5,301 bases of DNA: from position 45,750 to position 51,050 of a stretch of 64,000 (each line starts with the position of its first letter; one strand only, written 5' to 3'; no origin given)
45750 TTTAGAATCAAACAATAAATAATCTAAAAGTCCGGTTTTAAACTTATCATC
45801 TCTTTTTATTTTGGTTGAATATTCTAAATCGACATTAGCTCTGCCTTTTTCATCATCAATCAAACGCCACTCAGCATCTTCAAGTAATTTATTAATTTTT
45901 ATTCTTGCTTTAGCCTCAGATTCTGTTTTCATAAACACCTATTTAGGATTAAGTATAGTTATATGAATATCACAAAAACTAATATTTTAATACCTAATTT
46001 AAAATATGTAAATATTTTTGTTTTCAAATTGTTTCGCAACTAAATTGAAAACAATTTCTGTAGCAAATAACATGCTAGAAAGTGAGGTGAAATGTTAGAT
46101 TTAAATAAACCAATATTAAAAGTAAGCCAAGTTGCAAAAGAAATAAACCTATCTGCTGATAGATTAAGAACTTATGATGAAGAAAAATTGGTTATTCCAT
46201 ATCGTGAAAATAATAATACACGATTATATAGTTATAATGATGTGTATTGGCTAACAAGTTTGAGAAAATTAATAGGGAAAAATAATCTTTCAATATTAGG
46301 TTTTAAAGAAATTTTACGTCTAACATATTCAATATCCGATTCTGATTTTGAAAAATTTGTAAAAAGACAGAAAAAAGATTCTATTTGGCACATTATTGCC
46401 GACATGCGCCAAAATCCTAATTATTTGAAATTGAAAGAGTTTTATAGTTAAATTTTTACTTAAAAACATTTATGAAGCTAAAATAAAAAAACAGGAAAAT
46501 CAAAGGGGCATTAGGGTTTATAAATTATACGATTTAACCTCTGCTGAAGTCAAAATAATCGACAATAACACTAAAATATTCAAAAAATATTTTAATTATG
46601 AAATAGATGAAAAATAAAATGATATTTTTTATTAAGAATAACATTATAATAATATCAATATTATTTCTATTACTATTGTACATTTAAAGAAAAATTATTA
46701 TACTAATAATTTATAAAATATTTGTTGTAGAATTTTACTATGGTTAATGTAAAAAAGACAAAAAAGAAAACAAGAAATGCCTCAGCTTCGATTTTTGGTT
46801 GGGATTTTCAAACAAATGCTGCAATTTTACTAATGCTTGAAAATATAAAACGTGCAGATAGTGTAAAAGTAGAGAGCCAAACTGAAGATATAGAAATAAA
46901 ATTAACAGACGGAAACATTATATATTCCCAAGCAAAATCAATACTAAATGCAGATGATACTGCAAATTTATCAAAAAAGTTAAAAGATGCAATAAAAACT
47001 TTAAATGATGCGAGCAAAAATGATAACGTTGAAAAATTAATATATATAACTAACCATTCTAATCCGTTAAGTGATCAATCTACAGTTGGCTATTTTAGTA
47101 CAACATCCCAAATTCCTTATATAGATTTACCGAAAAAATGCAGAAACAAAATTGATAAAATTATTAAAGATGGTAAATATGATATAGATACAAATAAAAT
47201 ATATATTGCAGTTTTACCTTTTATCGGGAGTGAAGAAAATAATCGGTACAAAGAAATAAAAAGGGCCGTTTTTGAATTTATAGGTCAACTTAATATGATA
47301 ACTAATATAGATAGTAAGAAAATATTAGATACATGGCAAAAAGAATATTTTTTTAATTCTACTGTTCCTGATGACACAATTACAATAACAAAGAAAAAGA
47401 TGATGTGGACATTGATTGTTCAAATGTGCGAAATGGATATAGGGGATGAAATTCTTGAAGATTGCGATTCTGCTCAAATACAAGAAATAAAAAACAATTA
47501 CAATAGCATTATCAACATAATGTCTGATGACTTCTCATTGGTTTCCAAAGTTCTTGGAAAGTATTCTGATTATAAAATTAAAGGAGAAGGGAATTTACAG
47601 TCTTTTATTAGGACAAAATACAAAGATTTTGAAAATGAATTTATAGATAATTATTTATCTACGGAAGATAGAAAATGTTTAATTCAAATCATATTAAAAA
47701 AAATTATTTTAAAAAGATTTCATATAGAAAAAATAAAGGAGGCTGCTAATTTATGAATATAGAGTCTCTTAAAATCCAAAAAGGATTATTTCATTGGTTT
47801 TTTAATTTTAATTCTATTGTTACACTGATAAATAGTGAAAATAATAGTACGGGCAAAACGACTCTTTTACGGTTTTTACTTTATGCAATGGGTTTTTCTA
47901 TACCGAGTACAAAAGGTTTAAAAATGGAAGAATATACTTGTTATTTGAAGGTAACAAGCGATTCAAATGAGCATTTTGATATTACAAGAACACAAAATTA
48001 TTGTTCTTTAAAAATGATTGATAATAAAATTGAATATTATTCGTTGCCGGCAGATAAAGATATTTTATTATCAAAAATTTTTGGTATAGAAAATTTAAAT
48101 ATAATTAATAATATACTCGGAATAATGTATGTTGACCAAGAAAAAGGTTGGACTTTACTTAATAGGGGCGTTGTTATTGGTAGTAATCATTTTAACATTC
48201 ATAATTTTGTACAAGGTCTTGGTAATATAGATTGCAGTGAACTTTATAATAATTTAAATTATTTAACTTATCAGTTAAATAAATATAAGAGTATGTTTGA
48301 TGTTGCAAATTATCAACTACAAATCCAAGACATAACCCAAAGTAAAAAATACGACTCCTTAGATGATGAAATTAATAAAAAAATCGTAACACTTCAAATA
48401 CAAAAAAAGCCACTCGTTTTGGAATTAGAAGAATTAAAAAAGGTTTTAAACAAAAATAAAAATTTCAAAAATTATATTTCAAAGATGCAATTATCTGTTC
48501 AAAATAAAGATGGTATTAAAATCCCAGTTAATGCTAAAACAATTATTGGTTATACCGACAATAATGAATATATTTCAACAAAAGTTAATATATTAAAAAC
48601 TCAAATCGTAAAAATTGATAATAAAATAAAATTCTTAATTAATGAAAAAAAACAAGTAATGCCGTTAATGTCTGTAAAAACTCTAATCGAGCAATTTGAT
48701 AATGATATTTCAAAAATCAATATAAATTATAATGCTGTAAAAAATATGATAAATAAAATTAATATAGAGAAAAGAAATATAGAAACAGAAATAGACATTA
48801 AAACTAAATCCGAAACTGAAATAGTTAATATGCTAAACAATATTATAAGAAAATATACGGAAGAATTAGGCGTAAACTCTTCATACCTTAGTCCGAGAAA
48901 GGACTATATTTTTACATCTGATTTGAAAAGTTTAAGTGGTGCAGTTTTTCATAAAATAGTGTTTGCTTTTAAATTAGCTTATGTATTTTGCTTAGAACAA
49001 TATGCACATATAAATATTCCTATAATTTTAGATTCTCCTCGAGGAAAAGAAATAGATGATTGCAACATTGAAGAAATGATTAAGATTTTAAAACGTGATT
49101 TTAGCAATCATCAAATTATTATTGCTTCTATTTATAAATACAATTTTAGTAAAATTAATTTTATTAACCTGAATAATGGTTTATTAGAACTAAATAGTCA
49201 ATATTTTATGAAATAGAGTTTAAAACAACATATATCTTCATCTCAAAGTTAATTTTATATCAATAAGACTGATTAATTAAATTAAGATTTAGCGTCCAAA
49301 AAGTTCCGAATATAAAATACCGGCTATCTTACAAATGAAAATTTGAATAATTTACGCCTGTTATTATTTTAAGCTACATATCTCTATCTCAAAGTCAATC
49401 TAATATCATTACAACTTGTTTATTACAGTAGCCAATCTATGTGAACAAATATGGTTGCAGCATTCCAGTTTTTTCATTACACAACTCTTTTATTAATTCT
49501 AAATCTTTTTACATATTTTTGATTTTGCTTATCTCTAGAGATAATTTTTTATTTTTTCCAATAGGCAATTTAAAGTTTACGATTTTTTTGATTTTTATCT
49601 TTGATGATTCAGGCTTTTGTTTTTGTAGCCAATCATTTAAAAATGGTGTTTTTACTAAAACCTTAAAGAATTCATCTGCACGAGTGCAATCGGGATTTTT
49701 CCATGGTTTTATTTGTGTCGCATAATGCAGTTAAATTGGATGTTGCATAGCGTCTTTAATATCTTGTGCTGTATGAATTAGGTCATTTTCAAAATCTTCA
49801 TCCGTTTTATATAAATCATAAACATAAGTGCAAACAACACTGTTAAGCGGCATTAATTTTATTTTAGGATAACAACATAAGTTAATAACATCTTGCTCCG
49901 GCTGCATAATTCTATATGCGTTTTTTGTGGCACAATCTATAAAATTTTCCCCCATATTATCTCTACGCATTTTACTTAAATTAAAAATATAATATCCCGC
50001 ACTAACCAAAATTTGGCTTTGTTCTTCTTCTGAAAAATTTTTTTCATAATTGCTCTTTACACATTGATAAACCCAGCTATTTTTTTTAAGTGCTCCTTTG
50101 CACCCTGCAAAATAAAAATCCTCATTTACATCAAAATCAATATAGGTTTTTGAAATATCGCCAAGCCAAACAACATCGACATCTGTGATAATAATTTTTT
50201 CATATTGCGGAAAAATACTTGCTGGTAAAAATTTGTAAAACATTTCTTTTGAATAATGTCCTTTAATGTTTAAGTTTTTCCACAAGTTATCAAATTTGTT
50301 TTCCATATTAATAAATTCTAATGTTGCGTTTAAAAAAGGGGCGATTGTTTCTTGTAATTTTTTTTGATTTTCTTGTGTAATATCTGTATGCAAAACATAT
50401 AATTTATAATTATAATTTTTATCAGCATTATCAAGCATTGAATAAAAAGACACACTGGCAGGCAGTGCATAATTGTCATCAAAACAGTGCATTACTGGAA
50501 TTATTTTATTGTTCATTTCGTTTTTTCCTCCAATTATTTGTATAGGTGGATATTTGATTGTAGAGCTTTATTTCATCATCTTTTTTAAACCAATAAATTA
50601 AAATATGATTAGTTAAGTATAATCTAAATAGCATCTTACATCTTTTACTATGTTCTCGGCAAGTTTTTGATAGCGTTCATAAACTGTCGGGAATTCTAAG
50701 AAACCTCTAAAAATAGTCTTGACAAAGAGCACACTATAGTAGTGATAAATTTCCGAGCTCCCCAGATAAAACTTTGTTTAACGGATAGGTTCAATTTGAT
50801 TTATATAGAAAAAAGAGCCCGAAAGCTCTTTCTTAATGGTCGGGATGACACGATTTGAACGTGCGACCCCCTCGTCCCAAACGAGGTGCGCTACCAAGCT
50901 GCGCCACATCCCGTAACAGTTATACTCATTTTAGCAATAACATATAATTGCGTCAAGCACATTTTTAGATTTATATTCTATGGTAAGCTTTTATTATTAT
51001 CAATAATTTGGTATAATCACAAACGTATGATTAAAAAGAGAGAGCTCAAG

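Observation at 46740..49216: Compact Cap4/DUF4297-like nuclease + SMC/ABC-like ATPase pair (Lamassu-like) at the extreme right end of the island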

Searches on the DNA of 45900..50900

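Call 73: search_rna_families(source=window, start=45900, end=50900, threshold=evalue, max_evalue=1)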
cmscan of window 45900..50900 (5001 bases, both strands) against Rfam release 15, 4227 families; matches with E-value up to 1: 2.
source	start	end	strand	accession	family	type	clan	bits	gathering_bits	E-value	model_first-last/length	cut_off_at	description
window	50840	50900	-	RF00005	tRNA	Gene; tRNA;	CL00001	33.1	29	0.00034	14-71/71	5'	tRNA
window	47218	47268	+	RF01100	PK-BYV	Cis-reg;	-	22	50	0.24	1-40/40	no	3'-terminal pseudoknot in BYV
